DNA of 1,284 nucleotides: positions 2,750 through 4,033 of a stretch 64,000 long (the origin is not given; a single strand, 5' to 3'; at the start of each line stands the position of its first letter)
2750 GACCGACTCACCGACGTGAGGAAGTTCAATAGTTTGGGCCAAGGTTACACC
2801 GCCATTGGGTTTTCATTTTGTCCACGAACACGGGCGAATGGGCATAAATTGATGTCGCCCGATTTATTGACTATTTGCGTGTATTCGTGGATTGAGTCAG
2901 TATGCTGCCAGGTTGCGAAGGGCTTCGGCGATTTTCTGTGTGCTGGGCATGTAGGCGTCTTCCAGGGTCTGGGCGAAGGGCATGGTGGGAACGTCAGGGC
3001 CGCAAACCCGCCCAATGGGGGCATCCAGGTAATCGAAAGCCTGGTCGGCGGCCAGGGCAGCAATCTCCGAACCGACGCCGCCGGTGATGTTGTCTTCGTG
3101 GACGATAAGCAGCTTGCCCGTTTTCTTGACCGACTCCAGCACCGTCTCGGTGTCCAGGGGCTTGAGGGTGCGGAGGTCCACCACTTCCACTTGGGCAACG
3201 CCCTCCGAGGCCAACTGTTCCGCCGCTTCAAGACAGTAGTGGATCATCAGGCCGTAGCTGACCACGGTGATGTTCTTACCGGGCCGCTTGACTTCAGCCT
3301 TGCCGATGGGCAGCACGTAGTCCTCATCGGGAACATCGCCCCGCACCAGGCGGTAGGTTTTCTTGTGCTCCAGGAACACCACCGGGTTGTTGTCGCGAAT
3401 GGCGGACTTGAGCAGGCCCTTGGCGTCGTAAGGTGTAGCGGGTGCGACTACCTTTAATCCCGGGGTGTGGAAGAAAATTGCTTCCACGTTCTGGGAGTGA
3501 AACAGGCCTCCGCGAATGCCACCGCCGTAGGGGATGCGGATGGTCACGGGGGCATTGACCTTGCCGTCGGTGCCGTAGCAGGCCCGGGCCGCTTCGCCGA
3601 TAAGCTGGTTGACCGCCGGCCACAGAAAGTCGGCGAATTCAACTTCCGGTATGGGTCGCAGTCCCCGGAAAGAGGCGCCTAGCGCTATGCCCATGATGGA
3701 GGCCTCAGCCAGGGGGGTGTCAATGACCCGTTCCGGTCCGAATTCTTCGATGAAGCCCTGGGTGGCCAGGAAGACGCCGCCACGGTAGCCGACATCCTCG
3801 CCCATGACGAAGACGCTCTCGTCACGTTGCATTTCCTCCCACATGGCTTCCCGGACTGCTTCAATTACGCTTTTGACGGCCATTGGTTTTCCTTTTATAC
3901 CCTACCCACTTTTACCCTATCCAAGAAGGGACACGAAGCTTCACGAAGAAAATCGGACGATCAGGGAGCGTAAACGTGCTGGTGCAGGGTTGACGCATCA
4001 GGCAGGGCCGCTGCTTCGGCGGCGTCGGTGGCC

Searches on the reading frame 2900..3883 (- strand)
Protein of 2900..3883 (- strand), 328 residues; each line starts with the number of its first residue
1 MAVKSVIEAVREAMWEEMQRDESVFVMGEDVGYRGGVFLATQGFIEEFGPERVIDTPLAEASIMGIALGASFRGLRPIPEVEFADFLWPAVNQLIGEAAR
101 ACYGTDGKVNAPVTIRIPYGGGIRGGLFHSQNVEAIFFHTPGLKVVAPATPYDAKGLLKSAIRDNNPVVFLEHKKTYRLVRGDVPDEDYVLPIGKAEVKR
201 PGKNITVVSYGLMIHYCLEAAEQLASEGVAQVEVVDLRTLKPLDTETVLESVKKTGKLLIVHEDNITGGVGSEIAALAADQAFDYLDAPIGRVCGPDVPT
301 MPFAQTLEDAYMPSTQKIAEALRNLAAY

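Call 82: list_cluster_members(proteins=[window:2900-3883:-, window:1346-2791:-, window:3964-4989:-])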
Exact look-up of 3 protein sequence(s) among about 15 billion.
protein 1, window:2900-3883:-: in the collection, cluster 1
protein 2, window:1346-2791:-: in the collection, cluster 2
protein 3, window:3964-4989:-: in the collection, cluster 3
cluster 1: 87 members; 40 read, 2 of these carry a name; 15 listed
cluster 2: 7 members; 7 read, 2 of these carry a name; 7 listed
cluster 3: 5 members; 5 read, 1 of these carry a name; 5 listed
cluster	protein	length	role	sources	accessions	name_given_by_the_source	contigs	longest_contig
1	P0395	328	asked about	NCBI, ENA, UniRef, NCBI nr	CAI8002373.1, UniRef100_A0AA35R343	2-oxoisovalerate dehydrogenase subunit beta [Geodia barretti] | Pyruvate dehydrogenase E1 component subunit beta, mitochondrial n=3 Tax=Geodia barretti ...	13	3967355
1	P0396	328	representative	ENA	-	-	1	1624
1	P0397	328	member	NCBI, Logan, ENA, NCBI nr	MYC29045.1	MAG: alpha-ketoacid dehydrogenase subunit beta [Chloroflexi bacterium] | alpha-ketoacid dehydrogenase subunit beta [Chloroflexota bacterium]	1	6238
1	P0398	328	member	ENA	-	-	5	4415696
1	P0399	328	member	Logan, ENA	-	-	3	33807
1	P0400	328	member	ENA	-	-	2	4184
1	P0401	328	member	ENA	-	-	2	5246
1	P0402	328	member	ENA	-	-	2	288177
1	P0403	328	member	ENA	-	-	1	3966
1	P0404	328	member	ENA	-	-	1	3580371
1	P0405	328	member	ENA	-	-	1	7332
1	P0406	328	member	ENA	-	-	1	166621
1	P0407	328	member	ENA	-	-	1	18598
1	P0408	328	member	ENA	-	-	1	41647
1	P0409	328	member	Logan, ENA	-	-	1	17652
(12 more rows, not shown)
